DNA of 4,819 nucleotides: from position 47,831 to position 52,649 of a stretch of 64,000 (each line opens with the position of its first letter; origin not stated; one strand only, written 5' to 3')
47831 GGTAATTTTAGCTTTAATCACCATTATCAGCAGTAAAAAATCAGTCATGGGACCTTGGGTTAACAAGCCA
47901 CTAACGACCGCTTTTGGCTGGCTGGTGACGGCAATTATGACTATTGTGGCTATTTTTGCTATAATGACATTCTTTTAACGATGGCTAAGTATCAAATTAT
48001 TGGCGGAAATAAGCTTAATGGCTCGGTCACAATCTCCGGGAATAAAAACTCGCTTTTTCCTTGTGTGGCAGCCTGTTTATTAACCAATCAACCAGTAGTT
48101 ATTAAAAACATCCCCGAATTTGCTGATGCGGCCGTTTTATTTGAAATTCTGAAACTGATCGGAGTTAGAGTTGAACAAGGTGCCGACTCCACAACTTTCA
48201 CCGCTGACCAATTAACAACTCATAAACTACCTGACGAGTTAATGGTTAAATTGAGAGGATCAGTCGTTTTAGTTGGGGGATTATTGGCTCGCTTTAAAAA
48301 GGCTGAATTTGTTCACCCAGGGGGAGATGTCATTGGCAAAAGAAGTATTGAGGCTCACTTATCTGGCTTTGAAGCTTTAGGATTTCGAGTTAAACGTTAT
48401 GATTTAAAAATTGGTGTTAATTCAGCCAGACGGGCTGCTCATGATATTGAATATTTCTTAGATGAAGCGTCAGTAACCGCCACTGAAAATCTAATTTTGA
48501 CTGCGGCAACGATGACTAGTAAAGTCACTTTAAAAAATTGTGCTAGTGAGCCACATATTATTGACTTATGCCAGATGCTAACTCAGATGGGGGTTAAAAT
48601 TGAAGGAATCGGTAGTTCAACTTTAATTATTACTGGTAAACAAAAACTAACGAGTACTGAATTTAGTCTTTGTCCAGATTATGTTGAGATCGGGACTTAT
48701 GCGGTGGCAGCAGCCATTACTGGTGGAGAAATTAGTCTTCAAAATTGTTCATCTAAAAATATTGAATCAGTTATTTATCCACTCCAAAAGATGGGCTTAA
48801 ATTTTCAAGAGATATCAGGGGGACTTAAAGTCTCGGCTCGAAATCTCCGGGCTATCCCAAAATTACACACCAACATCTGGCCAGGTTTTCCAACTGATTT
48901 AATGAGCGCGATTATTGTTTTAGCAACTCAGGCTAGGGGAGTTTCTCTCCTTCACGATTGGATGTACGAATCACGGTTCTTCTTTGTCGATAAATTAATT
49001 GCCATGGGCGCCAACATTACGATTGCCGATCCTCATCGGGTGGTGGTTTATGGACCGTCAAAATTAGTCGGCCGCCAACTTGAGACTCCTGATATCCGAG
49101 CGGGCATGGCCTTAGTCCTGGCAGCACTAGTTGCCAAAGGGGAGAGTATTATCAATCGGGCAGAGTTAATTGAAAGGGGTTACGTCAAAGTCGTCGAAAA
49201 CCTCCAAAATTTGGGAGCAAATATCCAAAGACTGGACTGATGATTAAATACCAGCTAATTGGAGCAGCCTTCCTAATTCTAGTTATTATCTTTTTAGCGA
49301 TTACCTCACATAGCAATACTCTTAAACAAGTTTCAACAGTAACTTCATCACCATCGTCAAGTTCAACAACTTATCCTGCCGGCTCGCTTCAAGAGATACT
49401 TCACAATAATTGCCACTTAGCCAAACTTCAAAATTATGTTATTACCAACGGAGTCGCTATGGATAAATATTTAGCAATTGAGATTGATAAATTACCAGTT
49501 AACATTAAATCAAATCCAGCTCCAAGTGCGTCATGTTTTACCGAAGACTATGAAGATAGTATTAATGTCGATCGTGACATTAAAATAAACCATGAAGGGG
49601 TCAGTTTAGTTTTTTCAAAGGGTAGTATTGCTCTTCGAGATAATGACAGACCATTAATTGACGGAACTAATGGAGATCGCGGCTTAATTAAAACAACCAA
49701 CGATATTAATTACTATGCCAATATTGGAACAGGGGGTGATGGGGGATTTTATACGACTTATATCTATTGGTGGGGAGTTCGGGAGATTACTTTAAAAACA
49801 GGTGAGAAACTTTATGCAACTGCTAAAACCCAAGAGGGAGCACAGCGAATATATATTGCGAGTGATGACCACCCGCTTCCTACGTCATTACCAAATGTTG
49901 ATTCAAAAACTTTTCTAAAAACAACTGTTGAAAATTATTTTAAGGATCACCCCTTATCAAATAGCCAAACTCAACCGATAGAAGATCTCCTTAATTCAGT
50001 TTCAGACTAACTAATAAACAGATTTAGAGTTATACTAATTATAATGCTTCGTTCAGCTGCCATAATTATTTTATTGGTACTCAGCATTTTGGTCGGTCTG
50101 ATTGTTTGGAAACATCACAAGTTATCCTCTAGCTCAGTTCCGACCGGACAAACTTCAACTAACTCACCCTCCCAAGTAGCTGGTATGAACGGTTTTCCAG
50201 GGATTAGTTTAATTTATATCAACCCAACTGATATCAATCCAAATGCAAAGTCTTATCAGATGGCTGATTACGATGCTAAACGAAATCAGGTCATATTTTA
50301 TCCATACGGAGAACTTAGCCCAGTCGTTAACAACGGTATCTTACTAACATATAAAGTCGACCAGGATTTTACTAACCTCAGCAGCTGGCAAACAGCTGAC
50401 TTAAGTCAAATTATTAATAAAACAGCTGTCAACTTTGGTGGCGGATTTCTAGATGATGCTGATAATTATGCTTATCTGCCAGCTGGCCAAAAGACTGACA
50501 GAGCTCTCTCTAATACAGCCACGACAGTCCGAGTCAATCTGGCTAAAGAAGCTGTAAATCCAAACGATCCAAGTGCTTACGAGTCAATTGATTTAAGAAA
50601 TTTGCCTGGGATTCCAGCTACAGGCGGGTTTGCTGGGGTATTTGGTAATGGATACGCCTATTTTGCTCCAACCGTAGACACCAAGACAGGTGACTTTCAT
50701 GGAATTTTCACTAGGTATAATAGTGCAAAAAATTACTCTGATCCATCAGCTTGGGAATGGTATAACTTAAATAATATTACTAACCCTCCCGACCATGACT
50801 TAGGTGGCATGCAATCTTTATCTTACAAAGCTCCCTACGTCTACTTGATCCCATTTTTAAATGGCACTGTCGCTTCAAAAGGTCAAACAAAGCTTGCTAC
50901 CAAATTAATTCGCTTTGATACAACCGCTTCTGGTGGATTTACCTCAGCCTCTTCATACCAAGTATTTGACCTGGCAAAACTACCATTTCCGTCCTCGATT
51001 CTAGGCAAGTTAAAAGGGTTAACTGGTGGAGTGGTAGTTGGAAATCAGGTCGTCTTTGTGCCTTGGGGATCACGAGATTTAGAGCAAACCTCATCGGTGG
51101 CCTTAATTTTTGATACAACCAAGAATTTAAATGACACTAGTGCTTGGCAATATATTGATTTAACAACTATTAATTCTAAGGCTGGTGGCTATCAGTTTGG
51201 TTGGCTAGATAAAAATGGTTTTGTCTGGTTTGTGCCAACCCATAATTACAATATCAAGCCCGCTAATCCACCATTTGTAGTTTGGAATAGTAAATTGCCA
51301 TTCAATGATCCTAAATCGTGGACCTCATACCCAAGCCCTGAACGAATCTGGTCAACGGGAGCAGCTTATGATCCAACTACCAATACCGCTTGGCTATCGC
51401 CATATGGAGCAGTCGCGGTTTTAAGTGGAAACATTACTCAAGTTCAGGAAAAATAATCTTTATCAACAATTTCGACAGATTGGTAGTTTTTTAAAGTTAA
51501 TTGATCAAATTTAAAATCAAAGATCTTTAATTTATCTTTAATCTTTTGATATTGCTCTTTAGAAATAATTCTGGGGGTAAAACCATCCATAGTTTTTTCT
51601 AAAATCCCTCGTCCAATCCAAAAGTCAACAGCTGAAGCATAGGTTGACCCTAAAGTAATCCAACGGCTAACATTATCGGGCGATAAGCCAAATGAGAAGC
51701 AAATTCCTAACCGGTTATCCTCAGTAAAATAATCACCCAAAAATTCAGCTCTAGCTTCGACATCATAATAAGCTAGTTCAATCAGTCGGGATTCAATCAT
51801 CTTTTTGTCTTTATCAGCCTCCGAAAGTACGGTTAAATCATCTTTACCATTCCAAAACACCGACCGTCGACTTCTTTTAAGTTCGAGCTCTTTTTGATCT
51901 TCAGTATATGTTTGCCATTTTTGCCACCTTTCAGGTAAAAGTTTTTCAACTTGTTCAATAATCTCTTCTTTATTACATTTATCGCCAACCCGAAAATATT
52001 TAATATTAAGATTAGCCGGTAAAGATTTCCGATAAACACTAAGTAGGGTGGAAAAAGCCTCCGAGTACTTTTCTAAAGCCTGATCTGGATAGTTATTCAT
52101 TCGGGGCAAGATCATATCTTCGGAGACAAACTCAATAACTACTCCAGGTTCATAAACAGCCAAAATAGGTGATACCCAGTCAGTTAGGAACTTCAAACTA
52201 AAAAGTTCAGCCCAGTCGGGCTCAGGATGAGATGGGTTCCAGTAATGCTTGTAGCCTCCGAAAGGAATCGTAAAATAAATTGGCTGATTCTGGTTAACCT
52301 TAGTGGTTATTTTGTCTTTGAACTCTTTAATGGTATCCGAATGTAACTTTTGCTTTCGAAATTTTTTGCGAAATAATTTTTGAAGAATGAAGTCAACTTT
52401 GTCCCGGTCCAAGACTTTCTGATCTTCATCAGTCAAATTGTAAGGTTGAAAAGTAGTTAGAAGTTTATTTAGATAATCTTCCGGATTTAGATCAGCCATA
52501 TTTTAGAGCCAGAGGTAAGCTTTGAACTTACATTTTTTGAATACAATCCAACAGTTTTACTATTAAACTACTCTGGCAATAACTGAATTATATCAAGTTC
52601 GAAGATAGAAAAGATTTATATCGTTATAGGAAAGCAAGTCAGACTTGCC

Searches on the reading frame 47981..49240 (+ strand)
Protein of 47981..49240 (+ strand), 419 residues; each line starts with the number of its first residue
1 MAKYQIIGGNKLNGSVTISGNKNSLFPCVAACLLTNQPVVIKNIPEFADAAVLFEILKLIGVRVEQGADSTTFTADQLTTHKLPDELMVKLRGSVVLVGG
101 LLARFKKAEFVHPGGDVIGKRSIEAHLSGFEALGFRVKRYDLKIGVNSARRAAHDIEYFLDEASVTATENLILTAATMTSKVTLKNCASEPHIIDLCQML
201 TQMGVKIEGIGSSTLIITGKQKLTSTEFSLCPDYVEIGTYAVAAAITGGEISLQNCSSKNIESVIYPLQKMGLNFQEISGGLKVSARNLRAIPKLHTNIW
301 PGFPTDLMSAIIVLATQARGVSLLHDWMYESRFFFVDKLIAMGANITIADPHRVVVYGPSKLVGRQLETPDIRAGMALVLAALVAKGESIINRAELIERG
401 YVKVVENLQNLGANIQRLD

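Call 41: search_protein_families(library=pfam, proteins=[window:47981-49240:+])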
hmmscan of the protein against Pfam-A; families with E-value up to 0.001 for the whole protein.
window:47981-49240:+ (419 aa): 1 family
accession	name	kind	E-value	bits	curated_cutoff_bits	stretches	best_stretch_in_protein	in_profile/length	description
PF00275.25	EPSP_synthase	-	1.9e-70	238.1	22.8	1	8-408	3-417/417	EPSP synthase (3-phosphoshikimate 1-carboxyvinyltransferase)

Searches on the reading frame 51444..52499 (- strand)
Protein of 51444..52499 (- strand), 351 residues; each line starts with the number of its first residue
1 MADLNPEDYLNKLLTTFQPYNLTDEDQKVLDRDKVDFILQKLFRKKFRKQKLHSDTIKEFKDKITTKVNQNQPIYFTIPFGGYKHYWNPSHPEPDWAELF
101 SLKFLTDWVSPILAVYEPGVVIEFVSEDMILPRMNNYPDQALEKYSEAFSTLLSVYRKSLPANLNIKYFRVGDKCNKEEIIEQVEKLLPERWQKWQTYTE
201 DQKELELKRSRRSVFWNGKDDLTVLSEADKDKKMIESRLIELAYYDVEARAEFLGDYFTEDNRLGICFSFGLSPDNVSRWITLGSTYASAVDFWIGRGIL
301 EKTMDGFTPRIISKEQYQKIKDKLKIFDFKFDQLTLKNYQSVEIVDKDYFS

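Call 41: search_protein_families(library=pfam, proteins=[window:51444-52499:-])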
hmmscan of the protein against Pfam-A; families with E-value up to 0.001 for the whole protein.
window:51444-52499:- (351 aa): 1 family
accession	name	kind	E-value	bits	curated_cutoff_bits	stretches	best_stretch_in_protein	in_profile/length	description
PF05141.17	DIT1_PvcA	-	8.4e-06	25.9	26.4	1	93-195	32-121/273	Pyoverdine/dityrosine biosynthesis protein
